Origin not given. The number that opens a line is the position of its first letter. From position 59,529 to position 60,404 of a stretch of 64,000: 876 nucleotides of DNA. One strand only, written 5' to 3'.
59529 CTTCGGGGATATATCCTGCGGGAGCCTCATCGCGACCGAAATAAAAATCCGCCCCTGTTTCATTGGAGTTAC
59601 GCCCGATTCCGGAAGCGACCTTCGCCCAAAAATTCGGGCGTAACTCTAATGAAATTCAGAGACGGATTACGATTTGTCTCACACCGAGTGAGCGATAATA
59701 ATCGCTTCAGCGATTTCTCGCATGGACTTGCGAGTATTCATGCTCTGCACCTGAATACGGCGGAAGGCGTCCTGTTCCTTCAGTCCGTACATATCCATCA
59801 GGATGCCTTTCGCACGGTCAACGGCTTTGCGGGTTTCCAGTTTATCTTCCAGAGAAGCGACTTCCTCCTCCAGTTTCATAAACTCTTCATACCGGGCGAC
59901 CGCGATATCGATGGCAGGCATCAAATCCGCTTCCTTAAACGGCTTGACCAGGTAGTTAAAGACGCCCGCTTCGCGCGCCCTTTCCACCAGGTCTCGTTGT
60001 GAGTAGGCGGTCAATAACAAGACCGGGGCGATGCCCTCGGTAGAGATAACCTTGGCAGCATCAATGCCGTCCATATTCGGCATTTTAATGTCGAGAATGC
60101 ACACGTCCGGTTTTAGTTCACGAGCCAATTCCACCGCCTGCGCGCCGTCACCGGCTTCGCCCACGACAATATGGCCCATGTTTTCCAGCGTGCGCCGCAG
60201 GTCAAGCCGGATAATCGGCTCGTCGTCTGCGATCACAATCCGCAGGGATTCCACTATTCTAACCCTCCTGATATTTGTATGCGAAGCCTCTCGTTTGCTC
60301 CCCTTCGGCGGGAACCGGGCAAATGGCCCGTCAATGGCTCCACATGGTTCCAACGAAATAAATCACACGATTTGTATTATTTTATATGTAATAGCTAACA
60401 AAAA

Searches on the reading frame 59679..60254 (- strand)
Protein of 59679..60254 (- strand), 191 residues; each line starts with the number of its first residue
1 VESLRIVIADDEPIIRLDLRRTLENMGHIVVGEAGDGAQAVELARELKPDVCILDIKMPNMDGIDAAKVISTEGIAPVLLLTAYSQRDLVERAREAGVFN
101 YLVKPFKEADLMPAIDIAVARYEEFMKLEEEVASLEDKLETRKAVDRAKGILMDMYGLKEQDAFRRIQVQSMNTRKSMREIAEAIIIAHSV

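Call 5: search_protein_families(library=pfam, proteins=[window:59679-60254:-])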
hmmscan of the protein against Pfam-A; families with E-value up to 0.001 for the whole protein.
window:59679-60254:- (191 aa): 2 families
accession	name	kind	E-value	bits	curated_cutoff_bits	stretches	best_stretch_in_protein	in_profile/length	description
PF00072.30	Response_reg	-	7.7e-29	100.5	30.2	1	6-115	1-110/111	Response regulator receiver domain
PF03861.19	ANTAR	-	6.6e-21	74.3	27.3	1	134-186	2-54/54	ANTAR domain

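Call 9: find_encoding_contigs(protein=window:59679-60254:-, flank=5000, max_places=8)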
Protein window:59679-60254:- (191 aa): 20 contigs read that carry it; 8 places shown.
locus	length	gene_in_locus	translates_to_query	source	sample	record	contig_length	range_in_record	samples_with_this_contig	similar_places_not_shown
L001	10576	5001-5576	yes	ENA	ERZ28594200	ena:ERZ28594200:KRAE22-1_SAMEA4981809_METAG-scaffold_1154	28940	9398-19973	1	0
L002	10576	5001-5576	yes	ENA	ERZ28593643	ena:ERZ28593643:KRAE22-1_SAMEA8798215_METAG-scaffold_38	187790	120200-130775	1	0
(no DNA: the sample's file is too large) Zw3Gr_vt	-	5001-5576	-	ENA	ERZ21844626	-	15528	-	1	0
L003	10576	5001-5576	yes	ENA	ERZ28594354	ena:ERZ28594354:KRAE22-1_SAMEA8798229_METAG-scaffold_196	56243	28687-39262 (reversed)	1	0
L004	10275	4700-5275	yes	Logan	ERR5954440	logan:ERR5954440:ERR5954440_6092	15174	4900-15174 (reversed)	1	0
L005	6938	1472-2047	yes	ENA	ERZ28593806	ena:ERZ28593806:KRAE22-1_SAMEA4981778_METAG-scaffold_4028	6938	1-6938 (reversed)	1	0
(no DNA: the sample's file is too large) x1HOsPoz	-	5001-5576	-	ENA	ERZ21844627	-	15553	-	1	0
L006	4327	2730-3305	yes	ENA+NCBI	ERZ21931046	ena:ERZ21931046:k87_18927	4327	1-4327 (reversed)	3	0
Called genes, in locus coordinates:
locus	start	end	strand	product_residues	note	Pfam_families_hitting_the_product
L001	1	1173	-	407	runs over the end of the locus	PF06439:3keto-disac_hyd, PF20407:DUF1583_N (faint), PF06439:3keto-disac_hyd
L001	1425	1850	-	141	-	PF03852:Vsr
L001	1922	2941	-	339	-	PF01145:Band_7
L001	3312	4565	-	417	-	-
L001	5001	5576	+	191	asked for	PF00072:Response_reg, PF03861:ANTAR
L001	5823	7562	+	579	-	PF01590:GAF, PF13185:GAF_2, PF13492:GAF_3, PF01590:GAF, PF13185:GAF_2, PF13492:GAF_3, PF07536:HWE_HK, PF07568:HisKA_2, +2 more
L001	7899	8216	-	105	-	PF01035:DNA_binding_1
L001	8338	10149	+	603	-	PF00587:tRNA-synt_2b, PF04073:tRNA_edit, PF03129:HGTP_anticodon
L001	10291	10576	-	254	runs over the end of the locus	PF01261:AP_endonuc_2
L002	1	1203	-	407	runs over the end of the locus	PF06439:3keto-disac_hyd, PF20407:DUF1583_N (faint), PF06439:3keto-disac_hyd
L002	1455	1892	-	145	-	PF03852:Vsr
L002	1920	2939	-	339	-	PF01145:Band_7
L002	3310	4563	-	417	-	-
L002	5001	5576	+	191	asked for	PF00072:Response_reg, PF03861:ANTAR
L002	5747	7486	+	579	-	PF01590:GAF, PF13185:GAF_2, PF13492:GAF_3, PF01590:GAF, PF13185:GAF_2, PF13492:GAF_3, PF07536:HWE_HK, PF07568:HisKA_2, +2 more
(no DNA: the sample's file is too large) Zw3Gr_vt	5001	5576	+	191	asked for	PF00072:Response_reg, PF03861:ANTAR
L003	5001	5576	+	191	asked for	PF00072:Response_reg, PF03861:ANTAR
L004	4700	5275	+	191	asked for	PF00072:Response_reg, PF03861:ANTAR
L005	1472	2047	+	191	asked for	PF00072:Response_reg, PF03861:ANTAR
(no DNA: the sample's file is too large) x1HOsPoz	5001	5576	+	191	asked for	PF00072:Response_reg, PF03861:ANTAR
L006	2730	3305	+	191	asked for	PF00072:Response_reg, PF03861:ANTAR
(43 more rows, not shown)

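Call 38: search_solved_structures(query=window:59679-60254:-, max_evalue=0.00001)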
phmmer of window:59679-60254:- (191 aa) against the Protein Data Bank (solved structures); distinct sequences matched with E-value up to 0.00001: 248 (the best 60 are shown).
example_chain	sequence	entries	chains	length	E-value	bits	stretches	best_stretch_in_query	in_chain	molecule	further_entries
1s8n_A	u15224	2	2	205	1.9e-60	206.8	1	5-186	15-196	putative antiterminator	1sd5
6wsh_A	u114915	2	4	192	4.4e-40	140.5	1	5-187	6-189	Response regulator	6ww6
9xzo_A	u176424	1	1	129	2.6e-23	86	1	5-111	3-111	De novo protein M1X0B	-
6er7_A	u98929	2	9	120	3.9e-21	78.9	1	5-112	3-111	120aa long hypothetical chemotaxis protein (CheY)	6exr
1tmy_A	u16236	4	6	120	1.5e-19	73.7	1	5-115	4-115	CHEY PROTEIN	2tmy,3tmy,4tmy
4iga_A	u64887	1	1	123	1.5e-19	73.7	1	5-115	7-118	Chemotaxis protein CheY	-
1u0s_Y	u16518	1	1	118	1.7e-19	73.5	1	5-115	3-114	Chemotaxis protein cheY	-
6ifh_A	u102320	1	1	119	1.9e-18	70.1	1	5-116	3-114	Sporulation initiation phosphotransferase F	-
4qyw_A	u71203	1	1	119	3e-18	69.5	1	5-115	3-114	Chemotaxis protein CheY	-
3cz5_A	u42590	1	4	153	3e-18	69.5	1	3-140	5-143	Two-component response regulator, LuxR family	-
9rhz_C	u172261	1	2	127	4.6e-18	68.9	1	4-115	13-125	Chemotaxis protein CheY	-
6c40_B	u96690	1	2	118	1.5e-17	67.2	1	5-115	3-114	Chemotaxis protein CheY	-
3eul_A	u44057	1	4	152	1.6e-17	67.1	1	2-118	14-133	POSSIBLE NITRATE/NITRITE RESPONSE TRANSCRIPTIONAL REGULATORY PROTEIN NARL (DNA-binding res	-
8q52_A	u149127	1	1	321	3.2e-17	66.1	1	4-114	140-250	Leucine-specific-binding protein,Chemotaxis protein CheY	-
6ekg_Y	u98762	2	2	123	1.3e-16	64.1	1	5-111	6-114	Chemotaxis protein CheY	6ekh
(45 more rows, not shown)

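Call 40: search_protein_families(library=ncbifam, proteins=[window:59679-60254:-], max_evalue=0.001)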
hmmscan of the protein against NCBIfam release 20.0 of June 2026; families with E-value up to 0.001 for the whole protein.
window:59679-60254:- (191 aa): 101 families (the best 25 are shown)
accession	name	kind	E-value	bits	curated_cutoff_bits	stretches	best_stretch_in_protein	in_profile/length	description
NF008469.0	PRK11361.1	equivalog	4.5e-22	78.4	714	1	5-146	6-143/461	acetoacetate metabolism transcriptional regulator AtoC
NF041367.1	CheY_Halo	equivalog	8.3e-22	77.7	200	1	6-116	1-111/114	chemotaxis protein CheY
NF006623.1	PRK09191.1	subfamily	1.2e-20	74.4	240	1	5-120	139-253/258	PhyR family response regulator anti-anti-sigma factor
NF041733.1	resp_reg_CseB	equivalog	2.9e-20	72.6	350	1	6-175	3-166/228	two-component system response regulator CseB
NF008677.0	PRK11697.1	equivalog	2.2e-19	69.8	246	1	4-116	2-113/238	two-component system response regulator BtsR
NF001965.0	PRK00742.1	subfamily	2.3e-19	69.8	293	1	2-158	2-143/357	chemotaxis-specific protein-glutamate methyltransferase CheB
NF040689.1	MtrAB_MtrA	equivalog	6.4e-18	64.9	300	1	6-137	1-131/219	MtrAB system response regulator MtrA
NF007935.0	PRK10651.1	equivalog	7e-18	64.6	250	1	2-134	5-136/216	two-component system response regulator NarL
NF052445.1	RespRegMctR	equivalog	1.4e-17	63.8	300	1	4-154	2-155/205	two-component system response regulator MctR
NF045944.1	ResRegRpaBCyano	equivalog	1.9e-17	63.4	330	1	8-129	2-122/229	response regulator transcription factor RpaB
NF009206.0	PRK12555.1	subfamily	2.5e-17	62.9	342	1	5-108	2-108/340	chemotaxis-specific protein-glutamate methyltransferase CheB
NF009973.0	PRK13435.1-4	equivalog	1.1e-16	61.2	158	1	3-118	8-121/154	response regulator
NF007708.0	PRK10403.1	equivalog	1.5e-16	60.5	343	1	3-121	6-126/215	nitrate/nitrite response regulator protein NarP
TIGR01818.1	ntrC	equivalog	1.8e-16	60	558.6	1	6-136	1-131/463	nitrogen regulation protein NR(I)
TIGR02875.1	spore_0_A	equivalog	2.7e-16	59.6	200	1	3-115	2-118/262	sporulation transcription factor Spo0A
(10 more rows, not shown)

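Call 46: search_solved_structures(query=window:59679-60254:-, max_evalue=1e-30, show_alignments=2)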
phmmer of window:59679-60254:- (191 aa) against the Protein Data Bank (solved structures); distinct sequences matched with E-value up to 1e-30: 2.
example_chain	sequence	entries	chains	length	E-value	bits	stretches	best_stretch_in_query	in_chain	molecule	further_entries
1s8n_A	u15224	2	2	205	1.9e-60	206.8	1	5-186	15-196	putative antiterminator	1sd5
6wsh_A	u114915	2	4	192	4.4e-40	140.5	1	5-187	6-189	Response regulator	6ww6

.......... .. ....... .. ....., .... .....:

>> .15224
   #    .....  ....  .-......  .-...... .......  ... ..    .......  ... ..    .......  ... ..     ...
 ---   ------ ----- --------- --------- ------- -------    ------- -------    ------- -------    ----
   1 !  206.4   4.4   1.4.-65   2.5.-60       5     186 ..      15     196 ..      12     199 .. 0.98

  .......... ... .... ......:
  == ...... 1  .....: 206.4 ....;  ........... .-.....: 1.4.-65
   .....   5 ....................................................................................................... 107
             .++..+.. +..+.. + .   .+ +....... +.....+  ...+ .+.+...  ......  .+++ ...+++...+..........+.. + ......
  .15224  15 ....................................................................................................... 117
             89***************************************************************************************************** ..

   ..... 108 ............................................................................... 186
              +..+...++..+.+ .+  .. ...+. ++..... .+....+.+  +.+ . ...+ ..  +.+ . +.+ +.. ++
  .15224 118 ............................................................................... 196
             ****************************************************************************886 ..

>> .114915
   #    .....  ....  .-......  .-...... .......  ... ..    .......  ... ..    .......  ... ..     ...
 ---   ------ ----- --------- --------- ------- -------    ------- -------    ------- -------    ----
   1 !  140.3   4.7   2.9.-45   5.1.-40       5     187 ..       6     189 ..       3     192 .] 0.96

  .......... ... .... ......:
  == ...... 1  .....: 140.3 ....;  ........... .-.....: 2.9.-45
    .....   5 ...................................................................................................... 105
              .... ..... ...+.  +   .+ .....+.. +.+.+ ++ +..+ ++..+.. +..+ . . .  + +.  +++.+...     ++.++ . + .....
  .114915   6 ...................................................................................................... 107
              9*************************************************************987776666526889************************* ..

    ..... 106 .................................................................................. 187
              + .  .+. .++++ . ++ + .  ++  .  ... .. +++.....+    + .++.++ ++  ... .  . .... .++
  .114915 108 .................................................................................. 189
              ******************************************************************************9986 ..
